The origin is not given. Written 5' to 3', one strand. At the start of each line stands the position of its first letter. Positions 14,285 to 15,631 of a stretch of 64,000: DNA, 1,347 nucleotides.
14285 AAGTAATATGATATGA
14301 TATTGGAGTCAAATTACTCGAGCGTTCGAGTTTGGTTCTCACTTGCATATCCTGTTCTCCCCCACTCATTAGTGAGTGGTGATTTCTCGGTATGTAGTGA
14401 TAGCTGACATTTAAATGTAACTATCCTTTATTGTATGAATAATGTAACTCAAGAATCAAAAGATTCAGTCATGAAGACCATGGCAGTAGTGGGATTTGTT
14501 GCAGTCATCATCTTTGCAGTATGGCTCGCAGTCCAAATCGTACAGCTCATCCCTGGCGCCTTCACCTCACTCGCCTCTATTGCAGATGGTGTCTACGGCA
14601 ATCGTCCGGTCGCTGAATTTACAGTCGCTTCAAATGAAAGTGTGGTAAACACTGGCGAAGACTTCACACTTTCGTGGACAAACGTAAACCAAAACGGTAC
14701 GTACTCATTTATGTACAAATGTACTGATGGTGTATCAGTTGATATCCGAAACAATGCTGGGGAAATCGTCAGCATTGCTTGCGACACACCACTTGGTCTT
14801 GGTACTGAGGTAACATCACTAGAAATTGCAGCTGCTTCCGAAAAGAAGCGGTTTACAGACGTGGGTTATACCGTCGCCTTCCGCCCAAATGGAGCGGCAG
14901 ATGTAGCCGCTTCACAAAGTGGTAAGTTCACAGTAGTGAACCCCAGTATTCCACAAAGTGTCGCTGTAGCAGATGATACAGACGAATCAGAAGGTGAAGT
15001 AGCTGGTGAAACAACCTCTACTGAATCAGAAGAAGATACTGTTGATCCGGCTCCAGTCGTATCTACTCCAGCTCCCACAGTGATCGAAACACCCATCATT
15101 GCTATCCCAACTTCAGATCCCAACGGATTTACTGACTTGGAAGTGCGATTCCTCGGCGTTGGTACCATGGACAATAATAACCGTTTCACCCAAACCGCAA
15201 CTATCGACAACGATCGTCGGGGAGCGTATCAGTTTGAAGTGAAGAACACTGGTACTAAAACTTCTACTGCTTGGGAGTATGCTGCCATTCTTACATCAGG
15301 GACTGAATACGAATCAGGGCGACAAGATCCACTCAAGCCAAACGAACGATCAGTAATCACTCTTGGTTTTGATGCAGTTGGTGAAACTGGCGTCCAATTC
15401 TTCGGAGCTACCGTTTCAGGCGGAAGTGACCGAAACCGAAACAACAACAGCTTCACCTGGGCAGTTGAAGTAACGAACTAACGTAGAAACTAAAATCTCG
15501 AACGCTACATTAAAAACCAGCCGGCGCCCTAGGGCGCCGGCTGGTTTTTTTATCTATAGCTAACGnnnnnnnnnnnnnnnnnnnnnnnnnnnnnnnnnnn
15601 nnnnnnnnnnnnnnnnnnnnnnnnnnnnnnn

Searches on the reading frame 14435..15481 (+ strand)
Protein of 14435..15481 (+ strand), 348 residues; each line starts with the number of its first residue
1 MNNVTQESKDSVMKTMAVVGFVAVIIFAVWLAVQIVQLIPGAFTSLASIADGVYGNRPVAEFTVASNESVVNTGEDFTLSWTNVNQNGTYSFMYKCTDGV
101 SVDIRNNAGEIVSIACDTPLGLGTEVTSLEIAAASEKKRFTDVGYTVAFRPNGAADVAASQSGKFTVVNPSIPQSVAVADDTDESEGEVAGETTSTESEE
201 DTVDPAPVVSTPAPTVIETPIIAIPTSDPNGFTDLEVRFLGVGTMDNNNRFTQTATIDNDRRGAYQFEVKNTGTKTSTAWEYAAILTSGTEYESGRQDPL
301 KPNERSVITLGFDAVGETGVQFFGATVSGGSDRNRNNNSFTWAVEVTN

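Call 3: search_protein_families(library=pfam, proteins=[window:14435-15481:+], max_evalue=0.01)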
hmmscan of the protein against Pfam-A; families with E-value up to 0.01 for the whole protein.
window:14435-15481:+ (348 aa): 0 families

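Call 4: search_protein_families(library=ncbifam, proteins=[window:14435-15481:+], max_evalue=0.01)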
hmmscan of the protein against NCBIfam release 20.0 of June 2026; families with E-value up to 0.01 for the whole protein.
window:14435-15481:+ (348 aa): 0 families

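Call 57: search_protein_families(library=pfam, proteins=[window:14435-15481:+], max_evalue=10)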
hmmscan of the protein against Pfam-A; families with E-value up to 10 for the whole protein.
window:14435-15481:+ (348 aa): 1 family
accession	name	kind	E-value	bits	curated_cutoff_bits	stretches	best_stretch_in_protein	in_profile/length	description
PF07610.17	DUF1573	-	0.045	14.2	26.1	1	253-322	9-76/98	Protein of unknown function (DUF1573)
